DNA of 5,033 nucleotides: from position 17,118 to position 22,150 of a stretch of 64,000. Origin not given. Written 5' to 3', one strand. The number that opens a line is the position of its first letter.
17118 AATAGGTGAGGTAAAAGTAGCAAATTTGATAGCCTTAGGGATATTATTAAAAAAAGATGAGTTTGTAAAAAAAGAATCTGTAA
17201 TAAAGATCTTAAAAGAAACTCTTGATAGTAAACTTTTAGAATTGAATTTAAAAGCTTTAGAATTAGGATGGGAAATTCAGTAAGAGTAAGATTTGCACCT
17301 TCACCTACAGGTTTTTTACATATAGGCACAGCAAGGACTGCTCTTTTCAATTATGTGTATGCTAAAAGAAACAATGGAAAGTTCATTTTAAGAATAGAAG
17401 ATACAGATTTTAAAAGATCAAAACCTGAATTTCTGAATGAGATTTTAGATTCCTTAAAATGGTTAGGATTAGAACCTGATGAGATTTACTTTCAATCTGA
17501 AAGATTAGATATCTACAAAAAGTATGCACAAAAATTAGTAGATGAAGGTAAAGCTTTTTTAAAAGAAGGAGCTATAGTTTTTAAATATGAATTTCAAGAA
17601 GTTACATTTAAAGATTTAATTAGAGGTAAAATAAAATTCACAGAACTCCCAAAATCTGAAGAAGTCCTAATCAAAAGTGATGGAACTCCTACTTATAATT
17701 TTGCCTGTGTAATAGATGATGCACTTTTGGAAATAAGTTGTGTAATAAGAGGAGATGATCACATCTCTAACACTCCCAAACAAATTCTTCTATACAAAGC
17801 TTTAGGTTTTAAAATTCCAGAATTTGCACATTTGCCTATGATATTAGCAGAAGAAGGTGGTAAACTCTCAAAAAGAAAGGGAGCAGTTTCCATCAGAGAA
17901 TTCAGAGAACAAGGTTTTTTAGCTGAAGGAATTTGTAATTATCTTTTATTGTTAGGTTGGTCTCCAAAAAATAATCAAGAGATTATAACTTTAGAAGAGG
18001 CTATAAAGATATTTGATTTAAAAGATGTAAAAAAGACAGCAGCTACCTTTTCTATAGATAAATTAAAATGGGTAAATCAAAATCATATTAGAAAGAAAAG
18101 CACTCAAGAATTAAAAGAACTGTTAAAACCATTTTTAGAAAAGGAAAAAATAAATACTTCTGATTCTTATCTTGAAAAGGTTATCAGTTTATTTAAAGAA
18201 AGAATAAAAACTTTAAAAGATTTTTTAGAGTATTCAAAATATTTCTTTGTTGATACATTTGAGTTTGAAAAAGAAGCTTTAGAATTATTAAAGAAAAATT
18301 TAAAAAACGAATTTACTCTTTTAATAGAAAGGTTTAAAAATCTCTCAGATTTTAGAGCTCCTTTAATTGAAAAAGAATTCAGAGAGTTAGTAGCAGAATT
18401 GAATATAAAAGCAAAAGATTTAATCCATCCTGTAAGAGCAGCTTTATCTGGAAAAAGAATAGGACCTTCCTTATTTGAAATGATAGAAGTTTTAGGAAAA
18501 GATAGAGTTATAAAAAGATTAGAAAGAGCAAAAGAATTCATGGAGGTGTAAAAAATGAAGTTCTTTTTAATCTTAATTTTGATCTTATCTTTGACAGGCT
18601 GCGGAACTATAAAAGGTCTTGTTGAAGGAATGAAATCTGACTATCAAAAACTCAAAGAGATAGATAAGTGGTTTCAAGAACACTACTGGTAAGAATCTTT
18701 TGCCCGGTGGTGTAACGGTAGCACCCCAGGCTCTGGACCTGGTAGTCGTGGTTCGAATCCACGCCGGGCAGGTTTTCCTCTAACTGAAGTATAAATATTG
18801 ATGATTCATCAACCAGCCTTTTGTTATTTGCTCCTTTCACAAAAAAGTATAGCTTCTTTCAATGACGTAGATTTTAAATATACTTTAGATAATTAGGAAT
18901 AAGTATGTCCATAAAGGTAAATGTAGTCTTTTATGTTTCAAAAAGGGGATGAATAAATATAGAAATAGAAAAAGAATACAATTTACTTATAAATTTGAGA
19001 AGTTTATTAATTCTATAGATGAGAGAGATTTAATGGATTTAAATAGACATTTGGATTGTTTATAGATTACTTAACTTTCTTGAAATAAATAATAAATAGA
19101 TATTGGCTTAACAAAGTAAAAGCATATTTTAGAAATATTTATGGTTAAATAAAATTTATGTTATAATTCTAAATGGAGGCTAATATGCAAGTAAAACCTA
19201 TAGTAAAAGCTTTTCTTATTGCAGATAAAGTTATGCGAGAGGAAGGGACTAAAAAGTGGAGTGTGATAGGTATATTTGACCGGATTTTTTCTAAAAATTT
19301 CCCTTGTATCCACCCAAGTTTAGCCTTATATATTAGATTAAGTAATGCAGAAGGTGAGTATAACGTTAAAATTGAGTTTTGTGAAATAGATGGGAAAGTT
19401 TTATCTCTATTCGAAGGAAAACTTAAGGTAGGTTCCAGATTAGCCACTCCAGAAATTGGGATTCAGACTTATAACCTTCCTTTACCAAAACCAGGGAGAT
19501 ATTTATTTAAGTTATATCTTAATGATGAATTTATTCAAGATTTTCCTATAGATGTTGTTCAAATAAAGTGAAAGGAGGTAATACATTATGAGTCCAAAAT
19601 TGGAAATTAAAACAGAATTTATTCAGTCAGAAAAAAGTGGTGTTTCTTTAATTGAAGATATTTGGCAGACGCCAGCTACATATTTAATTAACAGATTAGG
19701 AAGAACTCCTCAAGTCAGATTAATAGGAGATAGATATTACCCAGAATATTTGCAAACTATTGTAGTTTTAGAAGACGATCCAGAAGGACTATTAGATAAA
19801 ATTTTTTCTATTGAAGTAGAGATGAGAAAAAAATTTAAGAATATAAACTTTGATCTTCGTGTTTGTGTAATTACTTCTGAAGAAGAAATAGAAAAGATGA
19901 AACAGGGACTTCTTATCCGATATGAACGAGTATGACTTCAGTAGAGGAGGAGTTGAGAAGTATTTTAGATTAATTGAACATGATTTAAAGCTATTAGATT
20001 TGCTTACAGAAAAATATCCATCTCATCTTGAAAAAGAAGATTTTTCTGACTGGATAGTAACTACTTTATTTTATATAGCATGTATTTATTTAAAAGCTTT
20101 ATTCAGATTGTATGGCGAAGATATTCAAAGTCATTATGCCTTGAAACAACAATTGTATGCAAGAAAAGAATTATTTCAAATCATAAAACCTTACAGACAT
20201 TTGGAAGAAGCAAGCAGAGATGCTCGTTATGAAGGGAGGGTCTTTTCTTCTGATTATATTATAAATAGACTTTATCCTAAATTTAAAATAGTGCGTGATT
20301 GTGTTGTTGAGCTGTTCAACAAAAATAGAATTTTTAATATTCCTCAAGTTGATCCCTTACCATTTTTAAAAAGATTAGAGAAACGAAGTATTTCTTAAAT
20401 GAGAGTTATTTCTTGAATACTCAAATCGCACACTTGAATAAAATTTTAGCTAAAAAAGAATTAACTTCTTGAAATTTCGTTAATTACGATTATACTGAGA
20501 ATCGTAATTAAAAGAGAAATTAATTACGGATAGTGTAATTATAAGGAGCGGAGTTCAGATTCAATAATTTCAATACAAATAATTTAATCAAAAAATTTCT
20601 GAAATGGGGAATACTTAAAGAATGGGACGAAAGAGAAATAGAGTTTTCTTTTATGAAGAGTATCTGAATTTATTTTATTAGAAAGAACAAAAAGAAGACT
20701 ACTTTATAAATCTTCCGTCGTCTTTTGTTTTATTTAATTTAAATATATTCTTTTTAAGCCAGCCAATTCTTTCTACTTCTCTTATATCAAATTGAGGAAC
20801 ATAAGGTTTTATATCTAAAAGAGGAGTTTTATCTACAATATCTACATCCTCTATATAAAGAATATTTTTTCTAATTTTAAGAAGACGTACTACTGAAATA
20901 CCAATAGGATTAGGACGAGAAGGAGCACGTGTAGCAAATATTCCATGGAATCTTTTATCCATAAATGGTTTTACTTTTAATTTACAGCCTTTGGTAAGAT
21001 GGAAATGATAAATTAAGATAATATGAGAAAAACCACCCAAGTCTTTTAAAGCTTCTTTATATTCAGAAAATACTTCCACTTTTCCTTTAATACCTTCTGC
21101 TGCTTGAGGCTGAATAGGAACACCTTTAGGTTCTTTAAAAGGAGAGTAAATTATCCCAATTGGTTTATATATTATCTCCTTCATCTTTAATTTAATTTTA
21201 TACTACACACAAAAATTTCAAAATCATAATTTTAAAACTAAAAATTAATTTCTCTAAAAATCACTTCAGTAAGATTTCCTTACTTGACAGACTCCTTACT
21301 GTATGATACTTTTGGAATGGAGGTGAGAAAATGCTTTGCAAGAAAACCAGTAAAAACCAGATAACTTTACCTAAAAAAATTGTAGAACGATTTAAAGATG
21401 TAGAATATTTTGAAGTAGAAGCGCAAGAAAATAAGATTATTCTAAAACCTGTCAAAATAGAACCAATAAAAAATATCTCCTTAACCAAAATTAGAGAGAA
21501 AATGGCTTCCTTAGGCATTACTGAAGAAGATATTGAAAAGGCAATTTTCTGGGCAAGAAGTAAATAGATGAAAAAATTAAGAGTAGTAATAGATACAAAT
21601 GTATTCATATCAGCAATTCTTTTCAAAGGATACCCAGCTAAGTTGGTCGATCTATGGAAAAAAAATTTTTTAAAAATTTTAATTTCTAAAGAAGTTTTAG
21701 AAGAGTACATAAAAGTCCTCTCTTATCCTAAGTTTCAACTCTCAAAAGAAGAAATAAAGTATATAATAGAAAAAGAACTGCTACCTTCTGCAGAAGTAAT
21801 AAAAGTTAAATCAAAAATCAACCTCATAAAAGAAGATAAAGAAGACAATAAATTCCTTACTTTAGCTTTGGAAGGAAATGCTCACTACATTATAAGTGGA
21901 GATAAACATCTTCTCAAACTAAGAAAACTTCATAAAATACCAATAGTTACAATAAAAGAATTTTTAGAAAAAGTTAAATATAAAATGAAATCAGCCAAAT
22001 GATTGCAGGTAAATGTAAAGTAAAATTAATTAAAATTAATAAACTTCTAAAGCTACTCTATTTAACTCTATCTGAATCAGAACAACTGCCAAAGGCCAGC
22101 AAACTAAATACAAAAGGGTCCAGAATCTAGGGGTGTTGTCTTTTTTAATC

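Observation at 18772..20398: Three-gene uncharacterised cassette inserted immediately 3' of tRNA-Gln behind a 400-bp AT-rich gap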

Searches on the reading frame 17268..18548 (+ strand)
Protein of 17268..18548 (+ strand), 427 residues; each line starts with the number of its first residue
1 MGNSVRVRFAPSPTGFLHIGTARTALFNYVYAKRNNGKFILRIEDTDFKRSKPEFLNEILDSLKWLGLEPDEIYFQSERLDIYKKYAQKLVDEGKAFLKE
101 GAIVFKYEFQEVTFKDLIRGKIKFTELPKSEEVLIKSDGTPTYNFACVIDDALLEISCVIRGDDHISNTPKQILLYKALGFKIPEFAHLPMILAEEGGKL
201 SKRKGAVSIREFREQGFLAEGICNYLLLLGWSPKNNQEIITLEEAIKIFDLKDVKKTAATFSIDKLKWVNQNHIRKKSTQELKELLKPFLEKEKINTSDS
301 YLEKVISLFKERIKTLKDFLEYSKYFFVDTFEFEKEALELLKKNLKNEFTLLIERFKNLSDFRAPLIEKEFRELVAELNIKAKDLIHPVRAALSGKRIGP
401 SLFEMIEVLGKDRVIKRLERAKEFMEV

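Call 34: list_cluster_members(proteins=[P0035, P0001, window:17268-18548:+])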
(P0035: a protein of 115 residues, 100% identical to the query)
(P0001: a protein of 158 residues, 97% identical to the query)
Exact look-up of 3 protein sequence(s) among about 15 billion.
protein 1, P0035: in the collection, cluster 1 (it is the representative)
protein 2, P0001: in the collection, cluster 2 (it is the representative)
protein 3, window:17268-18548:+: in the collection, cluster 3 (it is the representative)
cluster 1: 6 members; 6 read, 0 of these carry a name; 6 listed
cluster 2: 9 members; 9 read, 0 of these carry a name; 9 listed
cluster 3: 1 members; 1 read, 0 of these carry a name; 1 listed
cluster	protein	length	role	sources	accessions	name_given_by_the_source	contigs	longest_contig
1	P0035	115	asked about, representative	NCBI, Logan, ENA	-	-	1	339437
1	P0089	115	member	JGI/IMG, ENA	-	-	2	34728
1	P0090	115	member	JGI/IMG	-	-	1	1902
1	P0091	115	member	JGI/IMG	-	-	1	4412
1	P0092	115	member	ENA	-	-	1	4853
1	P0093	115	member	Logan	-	-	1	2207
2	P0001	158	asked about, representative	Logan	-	-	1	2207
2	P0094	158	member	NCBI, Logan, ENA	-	-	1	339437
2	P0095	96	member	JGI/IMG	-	-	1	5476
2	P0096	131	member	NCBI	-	-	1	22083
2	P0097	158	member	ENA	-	-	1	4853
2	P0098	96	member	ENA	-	-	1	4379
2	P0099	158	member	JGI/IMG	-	-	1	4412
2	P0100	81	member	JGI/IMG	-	-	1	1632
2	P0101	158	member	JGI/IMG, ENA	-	-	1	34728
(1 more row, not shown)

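Call 49: find_related_loci(query=window:17268-18548:+, collection=metagenome_contigs, flank=10000)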
Query window:17268-18548:+ (427 aa) in metagenome_contigs; peptide patterns used: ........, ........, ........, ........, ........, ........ (x = any residue, [..] = any of these).
600 stretches matched a pattern (row limit reached: there are more); 477 encode a relative of the query (tblastn E <= 1e-3); the best 80 are kept; 80 distinct loci.
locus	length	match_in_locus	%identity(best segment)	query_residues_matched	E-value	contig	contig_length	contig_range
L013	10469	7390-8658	61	7-426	4e-173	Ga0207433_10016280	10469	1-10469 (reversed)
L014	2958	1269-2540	60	5-426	0e+0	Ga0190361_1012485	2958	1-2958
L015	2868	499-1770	59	5-426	2e-177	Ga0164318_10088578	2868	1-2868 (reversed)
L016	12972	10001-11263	60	5-420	8e-162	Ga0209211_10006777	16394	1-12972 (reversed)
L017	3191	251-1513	60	5-420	2e-168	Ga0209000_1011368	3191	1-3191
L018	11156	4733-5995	59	5-420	2e-160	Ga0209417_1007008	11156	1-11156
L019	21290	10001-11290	56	5-420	4e-160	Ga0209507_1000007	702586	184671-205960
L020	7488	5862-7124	58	5-420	2e-157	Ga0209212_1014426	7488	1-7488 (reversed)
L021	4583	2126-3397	57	5-418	3e-159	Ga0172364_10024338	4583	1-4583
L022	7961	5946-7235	54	1-424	3e-154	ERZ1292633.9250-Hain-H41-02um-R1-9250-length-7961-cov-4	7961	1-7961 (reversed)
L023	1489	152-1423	54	5-420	1e-168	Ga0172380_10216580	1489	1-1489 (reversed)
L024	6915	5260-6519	58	5-420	1e-152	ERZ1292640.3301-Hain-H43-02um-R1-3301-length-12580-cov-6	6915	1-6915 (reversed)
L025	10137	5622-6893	55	5-418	1e-151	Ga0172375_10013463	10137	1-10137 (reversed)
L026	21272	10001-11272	55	5-418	3e-151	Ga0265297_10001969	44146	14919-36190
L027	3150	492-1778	54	2-420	2e-157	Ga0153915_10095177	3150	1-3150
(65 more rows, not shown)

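Call 100: search_protein_families(library=pfam, proteins=[L097:1750-2052:+], max_evalue=0.001)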
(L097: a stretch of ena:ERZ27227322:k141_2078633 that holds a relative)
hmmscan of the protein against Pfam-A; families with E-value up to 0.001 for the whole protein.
L097:1750-2052:+ (100 aa): 0 families

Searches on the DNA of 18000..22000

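Call 9: search_rna_families(source=window, start=18000, end=22000, threshold=evalue, max_evalue=1)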
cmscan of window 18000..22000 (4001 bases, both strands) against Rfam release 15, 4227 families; matches with E-value up to 1: 2.
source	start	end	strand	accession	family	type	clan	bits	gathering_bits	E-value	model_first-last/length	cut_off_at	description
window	18701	18771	+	RF00005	tRNA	Gene; tRNA;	CL00001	61.1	29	5.6e-12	1-71/71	no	tRNA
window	18701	18770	+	RF01684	mascRNA-menRNA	Gene;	-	22.8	42.5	0.24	1-56/56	no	MALAT1-associated small cytoplasmic RNA/MEN beta RNA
